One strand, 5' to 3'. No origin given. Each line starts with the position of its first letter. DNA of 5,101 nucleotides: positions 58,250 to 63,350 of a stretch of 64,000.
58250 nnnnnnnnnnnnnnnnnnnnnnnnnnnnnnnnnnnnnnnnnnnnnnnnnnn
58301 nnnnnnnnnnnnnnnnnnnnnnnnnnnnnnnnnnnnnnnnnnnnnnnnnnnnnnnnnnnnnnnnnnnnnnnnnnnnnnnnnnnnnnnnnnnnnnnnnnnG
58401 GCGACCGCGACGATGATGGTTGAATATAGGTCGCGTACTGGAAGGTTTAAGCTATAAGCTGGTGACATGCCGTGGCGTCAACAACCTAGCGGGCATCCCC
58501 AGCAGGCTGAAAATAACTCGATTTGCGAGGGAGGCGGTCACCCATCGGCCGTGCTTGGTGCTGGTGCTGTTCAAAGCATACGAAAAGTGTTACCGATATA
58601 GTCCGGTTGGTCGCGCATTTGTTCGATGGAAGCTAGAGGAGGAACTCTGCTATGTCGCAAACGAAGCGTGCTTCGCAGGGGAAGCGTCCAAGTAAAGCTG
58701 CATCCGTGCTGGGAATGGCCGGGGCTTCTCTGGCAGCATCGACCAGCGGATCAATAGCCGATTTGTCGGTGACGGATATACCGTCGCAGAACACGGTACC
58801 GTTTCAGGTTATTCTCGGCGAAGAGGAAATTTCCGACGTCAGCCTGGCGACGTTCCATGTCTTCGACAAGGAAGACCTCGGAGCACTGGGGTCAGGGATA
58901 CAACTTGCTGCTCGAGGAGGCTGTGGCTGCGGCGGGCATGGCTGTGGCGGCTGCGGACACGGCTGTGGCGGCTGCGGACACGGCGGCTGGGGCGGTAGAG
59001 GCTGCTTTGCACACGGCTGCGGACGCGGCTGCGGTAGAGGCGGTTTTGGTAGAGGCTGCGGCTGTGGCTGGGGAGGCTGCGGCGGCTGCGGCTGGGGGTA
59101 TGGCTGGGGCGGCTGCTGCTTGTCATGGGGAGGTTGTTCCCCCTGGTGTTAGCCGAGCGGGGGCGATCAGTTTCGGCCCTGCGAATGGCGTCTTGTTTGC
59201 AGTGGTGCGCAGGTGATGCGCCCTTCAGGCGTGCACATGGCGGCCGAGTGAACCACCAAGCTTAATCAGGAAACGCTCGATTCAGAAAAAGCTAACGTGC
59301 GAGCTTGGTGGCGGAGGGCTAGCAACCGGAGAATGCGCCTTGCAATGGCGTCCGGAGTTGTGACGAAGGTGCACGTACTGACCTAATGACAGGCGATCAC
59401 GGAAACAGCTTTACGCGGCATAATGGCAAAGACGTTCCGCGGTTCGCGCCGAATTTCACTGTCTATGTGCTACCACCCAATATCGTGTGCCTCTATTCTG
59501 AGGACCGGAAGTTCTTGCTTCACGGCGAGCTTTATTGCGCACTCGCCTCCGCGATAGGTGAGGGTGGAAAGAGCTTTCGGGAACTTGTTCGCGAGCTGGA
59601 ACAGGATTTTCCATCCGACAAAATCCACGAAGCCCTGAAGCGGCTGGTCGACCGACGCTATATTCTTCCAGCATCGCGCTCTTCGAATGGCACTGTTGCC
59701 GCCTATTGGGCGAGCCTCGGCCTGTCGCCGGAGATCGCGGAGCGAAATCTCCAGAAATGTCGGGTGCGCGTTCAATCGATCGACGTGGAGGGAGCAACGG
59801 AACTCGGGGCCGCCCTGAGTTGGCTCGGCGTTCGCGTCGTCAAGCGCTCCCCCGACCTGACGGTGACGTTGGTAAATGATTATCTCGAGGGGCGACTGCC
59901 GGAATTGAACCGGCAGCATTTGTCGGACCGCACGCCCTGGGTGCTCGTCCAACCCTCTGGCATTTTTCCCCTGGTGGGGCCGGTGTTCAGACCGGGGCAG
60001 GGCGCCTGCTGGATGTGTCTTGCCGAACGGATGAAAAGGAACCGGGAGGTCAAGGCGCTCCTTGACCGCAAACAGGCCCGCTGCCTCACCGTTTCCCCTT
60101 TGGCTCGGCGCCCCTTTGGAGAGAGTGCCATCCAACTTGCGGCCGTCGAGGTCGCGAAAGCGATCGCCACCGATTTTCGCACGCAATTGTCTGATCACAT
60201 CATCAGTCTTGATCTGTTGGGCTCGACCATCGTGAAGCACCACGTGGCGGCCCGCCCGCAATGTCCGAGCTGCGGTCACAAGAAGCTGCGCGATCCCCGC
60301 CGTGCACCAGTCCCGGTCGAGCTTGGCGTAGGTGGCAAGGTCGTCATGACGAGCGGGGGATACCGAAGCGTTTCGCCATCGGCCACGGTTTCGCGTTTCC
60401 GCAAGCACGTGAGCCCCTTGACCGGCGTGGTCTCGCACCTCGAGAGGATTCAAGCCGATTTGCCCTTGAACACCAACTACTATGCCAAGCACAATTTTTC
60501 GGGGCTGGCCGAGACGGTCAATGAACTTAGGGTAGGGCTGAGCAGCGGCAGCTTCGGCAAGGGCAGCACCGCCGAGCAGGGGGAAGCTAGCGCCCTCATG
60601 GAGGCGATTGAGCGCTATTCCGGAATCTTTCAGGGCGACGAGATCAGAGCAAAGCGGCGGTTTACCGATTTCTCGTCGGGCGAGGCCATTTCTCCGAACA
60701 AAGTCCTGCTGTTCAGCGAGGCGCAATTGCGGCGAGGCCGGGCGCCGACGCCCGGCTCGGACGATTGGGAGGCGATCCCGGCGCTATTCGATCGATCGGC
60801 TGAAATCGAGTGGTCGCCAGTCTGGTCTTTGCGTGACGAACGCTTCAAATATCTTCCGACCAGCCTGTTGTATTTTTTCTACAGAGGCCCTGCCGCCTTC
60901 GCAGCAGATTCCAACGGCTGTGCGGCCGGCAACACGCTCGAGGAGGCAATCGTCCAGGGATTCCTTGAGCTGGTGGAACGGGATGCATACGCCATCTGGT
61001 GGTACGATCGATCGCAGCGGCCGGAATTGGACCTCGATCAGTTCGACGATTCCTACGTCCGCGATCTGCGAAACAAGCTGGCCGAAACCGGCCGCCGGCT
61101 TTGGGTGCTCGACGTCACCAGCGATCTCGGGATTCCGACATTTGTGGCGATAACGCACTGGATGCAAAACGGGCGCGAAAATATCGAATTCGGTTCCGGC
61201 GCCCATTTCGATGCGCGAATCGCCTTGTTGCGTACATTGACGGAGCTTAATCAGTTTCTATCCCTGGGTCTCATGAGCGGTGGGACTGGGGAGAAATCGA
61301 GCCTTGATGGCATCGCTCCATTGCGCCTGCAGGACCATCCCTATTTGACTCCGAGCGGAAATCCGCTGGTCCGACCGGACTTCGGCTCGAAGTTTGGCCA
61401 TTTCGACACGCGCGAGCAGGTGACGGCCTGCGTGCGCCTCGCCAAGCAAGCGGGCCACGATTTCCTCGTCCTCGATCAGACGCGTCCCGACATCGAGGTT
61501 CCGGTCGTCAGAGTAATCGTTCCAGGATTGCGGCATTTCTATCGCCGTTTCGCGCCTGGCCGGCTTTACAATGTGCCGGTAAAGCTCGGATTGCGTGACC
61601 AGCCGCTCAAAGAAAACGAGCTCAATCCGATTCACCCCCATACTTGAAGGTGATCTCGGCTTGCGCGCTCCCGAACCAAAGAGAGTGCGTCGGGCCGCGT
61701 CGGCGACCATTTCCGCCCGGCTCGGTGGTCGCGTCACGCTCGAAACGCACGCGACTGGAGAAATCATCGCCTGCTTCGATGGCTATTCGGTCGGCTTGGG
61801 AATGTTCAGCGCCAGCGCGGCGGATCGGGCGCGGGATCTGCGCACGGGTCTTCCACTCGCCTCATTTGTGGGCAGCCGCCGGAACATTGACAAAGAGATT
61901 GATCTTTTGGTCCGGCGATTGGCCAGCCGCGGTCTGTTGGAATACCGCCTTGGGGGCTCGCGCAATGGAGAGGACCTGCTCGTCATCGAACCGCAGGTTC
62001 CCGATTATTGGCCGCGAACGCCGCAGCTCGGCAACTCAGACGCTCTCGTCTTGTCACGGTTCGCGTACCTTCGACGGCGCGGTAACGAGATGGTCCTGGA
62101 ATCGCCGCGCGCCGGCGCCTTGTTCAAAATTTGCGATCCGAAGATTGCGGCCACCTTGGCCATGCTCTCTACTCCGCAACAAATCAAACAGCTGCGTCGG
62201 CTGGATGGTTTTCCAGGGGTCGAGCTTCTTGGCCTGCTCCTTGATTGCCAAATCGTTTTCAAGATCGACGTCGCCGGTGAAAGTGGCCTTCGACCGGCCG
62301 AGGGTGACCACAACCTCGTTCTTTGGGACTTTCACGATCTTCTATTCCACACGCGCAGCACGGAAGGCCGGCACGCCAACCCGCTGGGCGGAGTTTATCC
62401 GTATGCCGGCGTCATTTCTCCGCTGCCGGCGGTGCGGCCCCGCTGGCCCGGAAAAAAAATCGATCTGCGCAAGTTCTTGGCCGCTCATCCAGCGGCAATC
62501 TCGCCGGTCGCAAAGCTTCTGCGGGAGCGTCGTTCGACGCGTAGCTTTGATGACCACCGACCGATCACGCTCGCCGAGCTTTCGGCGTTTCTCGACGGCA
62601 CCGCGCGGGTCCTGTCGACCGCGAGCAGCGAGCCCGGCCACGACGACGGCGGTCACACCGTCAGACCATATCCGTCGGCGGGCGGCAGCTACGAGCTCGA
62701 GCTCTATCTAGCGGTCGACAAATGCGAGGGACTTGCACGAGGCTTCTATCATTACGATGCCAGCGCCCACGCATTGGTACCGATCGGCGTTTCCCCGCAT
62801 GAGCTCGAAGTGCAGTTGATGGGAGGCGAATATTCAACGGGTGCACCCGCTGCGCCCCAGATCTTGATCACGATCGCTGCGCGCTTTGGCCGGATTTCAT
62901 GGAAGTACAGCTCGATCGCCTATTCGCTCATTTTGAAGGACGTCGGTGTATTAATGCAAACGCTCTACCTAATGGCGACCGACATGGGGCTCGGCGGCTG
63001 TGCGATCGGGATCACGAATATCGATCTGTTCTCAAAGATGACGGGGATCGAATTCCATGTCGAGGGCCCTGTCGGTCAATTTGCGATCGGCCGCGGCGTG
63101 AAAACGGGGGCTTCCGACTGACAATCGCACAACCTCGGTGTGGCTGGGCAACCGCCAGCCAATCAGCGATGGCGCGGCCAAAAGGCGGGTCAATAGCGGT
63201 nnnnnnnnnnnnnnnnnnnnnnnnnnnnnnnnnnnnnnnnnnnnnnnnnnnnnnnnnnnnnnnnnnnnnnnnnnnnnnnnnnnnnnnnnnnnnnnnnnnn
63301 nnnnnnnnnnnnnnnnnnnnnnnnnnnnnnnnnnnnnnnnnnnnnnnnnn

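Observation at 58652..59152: Precursor peptide is unusual: a 90-aa leader with a signal-like N-terminus and a 76-aa core of 17 Cys, ~50% Gly, 6 Trp, 4 His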

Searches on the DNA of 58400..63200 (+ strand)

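Call 8: search_dna_similar(query=window:58400-63200:+, collection=plasmids, mode=near)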
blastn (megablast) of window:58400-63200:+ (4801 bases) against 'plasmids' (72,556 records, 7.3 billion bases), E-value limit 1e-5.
No match.
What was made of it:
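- Tried and rejected: Plasmid origin: no megablast match in PLSDB (call 8).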
